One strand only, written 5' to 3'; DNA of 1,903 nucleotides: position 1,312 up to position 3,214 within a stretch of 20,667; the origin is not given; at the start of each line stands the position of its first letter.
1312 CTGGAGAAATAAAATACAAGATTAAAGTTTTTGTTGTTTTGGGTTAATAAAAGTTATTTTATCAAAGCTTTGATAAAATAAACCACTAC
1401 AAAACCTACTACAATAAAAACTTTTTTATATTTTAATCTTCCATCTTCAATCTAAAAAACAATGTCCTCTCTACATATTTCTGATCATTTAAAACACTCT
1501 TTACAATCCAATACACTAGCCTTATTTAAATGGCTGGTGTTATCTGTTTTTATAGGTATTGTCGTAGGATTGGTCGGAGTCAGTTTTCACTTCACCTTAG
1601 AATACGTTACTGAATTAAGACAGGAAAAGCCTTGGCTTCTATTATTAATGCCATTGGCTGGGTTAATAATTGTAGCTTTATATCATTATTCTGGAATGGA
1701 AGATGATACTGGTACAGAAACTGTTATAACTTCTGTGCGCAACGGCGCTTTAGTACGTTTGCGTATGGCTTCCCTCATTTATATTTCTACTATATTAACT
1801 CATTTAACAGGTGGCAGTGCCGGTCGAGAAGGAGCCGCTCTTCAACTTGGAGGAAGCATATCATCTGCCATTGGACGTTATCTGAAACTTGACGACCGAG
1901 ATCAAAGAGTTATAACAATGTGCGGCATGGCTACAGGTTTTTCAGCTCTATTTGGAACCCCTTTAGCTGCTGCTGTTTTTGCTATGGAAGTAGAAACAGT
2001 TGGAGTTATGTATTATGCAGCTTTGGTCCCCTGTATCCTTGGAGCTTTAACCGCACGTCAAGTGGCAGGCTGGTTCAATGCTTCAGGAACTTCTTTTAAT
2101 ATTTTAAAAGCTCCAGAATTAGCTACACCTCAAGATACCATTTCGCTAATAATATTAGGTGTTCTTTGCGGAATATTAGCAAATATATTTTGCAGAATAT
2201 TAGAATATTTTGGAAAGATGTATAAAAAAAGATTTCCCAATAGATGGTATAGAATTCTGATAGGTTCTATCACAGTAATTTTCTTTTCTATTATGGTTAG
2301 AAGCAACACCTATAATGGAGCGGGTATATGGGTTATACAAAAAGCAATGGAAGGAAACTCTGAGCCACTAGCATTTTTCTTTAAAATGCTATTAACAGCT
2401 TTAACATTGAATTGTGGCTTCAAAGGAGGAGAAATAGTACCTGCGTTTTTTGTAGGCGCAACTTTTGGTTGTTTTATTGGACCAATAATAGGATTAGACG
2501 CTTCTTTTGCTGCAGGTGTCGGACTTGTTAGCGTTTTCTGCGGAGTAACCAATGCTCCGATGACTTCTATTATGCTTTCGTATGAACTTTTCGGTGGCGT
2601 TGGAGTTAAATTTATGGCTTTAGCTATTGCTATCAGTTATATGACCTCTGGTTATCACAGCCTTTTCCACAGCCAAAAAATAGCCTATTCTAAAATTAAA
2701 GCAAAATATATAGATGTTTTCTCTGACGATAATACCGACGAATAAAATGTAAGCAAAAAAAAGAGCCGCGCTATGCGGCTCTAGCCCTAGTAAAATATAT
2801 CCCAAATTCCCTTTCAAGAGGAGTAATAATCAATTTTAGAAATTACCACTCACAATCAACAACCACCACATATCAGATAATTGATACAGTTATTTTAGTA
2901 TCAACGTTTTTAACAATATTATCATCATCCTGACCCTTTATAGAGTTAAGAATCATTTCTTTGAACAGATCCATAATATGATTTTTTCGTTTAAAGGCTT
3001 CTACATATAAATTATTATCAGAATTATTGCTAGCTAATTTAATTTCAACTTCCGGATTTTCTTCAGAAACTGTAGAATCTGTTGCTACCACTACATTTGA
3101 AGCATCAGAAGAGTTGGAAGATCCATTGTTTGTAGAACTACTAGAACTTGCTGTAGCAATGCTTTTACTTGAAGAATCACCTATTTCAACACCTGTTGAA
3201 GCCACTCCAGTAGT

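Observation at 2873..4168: Acidic, Ser/Asn/Leu-rich low-complexity protein with a CCC metal-like motif and no signal peptide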

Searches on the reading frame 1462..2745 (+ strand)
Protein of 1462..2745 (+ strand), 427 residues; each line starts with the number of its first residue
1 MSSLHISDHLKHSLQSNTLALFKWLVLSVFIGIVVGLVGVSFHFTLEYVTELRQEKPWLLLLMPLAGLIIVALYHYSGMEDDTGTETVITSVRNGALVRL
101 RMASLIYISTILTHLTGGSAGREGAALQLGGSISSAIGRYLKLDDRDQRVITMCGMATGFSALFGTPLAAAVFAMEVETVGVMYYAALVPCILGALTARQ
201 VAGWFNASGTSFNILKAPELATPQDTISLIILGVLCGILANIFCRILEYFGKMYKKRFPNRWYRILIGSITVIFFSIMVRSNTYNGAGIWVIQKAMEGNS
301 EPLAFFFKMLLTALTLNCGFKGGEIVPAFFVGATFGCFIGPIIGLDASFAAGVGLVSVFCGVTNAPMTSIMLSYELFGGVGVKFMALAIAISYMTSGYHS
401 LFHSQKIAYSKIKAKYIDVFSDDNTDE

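Call 6: search_protein_families(library=pfam, proteins=[window:1462-2745:+], max_evalue=0.01)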
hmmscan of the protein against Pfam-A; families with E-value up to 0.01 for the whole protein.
window:1462-2745:+ (427 aa): 1 family
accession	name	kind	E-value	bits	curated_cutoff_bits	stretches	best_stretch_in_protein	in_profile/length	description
PF00654.25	Voltage_CLC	-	2.4e-65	221.4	24.8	2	67-396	2-345/346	Voltage gated chloride channel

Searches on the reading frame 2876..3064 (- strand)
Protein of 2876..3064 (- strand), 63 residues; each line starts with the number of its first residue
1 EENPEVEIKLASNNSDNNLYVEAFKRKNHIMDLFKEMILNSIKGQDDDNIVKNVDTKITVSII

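Call 68: search_protein_families(library=pfam, proteins=[window:2876-3064:-], max_evalue=10)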
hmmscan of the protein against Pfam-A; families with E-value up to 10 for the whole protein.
seq(63 aa): 1 family
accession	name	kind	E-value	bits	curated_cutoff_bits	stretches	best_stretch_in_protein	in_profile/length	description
PF12170.13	DNA_pol3_tau_5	-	0.053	14.1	28.8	1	1-50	5-54/142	DNA polymerase III tau subunit V interacting with alpha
